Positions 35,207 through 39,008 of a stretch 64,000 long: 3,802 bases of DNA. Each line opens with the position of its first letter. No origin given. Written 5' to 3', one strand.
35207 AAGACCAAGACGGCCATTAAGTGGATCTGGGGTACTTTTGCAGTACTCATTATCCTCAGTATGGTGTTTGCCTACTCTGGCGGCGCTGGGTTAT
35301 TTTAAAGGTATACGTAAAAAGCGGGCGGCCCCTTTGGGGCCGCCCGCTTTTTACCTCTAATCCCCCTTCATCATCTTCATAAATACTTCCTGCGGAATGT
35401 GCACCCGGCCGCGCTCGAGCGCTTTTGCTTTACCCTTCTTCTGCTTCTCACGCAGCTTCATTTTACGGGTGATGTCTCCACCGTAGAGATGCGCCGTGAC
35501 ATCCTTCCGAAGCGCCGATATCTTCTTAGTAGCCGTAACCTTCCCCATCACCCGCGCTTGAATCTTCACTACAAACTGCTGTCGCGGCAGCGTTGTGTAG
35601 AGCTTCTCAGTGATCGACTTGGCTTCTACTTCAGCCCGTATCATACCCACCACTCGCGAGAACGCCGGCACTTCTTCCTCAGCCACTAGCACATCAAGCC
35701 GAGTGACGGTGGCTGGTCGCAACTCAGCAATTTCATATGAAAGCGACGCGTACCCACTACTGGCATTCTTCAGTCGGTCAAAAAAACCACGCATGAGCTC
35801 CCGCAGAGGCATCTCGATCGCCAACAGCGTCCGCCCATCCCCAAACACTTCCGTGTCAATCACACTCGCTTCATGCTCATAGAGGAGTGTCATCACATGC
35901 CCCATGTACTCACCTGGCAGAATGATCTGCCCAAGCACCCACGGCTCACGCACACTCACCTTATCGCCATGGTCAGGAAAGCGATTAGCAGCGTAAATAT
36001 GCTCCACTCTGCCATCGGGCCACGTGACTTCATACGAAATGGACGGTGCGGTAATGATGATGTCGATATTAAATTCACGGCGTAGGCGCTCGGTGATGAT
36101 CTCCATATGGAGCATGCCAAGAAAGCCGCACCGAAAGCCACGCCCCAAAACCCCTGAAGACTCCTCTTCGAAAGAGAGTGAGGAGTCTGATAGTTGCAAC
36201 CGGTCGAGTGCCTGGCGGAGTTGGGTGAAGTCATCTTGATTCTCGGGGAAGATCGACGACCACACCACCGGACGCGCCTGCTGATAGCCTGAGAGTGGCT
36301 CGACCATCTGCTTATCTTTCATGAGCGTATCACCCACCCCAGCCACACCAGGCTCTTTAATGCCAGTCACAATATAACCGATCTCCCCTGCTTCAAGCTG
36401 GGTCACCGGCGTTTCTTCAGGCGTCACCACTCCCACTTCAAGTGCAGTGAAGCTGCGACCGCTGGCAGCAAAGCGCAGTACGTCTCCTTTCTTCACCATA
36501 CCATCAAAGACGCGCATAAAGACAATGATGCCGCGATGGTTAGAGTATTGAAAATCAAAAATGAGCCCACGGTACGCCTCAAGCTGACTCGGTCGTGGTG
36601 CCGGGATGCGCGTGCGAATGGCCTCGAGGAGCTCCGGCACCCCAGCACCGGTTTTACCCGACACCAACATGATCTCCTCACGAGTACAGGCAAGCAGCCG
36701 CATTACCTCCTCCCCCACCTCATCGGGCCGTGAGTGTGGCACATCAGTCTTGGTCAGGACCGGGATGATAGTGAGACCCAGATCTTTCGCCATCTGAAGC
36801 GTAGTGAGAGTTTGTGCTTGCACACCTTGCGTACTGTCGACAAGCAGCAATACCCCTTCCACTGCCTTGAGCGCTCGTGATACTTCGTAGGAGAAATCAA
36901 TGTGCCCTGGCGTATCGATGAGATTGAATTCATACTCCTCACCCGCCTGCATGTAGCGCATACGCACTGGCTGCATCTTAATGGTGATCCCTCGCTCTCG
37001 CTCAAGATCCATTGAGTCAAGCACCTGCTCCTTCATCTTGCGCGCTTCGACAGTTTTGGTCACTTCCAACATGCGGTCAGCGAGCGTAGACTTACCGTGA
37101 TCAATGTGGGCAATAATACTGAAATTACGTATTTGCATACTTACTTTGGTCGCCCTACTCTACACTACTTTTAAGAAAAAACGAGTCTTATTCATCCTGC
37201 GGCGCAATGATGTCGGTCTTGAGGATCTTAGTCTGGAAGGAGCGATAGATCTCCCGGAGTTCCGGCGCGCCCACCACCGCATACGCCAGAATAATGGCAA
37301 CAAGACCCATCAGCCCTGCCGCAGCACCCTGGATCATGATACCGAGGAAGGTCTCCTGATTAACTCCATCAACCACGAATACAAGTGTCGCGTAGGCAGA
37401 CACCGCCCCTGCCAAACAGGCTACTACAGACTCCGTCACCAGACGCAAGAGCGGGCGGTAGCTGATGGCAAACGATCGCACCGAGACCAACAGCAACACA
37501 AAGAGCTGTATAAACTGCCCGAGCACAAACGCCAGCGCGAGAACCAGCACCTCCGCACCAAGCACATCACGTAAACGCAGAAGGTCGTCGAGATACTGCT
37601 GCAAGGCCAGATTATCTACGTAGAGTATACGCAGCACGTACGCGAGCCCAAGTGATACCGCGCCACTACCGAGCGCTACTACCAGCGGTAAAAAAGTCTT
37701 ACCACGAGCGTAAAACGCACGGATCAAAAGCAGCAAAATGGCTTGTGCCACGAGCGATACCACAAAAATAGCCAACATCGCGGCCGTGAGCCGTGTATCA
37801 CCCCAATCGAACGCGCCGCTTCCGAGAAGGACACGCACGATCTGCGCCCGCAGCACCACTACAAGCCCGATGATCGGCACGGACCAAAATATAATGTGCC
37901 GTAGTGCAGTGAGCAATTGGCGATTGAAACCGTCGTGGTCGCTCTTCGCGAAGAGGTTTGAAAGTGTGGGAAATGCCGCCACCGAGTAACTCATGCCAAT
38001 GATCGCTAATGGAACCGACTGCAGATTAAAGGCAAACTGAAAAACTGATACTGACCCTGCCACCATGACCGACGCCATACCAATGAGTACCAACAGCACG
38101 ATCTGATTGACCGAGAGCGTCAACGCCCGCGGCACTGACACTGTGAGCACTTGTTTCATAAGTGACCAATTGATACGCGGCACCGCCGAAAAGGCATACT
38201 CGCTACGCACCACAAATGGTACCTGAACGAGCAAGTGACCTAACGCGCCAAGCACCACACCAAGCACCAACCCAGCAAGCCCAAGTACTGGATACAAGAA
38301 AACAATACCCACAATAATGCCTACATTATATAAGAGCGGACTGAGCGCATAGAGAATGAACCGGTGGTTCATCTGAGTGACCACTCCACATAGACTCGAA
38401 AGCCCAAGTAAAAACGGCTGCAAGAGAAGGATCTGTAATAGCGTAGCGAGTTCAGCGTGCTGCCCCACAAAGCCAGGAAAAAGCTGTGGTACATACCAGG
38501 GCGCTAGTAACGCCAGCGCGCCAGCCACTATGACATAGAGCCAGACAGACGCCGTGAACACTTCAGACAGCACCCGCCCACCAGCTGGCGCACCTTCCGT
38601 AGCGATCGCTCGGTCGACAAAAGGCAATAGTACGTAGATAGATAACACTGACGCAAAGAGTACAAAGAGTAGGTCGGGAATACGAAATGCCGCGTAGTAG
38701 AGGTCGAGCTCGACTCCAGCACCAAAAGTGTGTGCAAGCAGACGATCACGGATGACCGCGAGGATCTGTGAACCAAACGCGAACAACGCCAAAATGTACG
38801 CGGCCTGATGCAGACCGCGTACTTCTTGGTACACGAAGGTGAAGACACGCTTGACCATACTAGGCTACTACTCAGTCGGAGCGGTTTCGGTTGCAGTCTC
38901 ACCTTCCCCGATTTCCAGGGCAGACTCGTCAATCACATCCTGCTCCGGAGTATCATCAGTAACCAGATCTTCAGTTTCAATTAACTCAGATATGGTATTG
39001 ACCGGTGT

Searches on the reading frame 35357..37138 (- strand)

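Call 64: search_protein_families(library=pfam, proteins=[window:35357-37138:-], max_evalue=0.00001)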
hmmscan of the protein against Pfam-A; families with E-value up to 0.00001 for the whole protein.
window:35357-37138:- (593 aa): 6 families
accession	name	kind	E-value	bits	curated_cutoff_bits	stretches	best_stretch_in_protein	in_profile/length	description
PF00009.33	GTP_EFTU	-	3.3e-52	177.3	26.5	1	2-179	2-187/188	Elongation factor Tu GTP binding domain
PF06421.17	LepA_C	-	3.9e-31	107.8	29.7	1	486-591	2-107/107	GTP-binding protein LepA C-terminus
PF00679.30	EFG_C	-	7.2e-16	58.4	27.9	1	396-477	2-82/89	Elongation factor G C-terminus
PF03144.31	GTP_EFTU_D2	-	2.8e-09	37.7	30.3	1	203-272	1-72/73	Elongation factor Tu domain 2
PF14492.12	EFG_III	-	1.3e-08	35.2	27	1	289-362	3-73/75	Elongation Factor G, domain III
PF22042.2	EF-G_D2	-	4.8e-06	27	27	0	190-273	3-82/84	Elongation factor G domain 2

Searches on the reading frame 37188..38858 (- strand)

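Call 64: search_protein_families(library=pfam, proteins=[window:37188-38858:-], max_evalue=0.00001)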
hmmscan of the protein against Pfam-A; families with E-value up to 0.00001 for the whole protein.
window:37188-38858:- (556 aa): 1 family
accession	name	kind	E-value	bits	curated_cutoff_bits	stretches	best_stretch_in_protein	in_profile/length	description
PF03023.19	MurJ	-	4.5e-56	190.8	27.4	1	41-494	1-435/451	Lipid II flippase MurJ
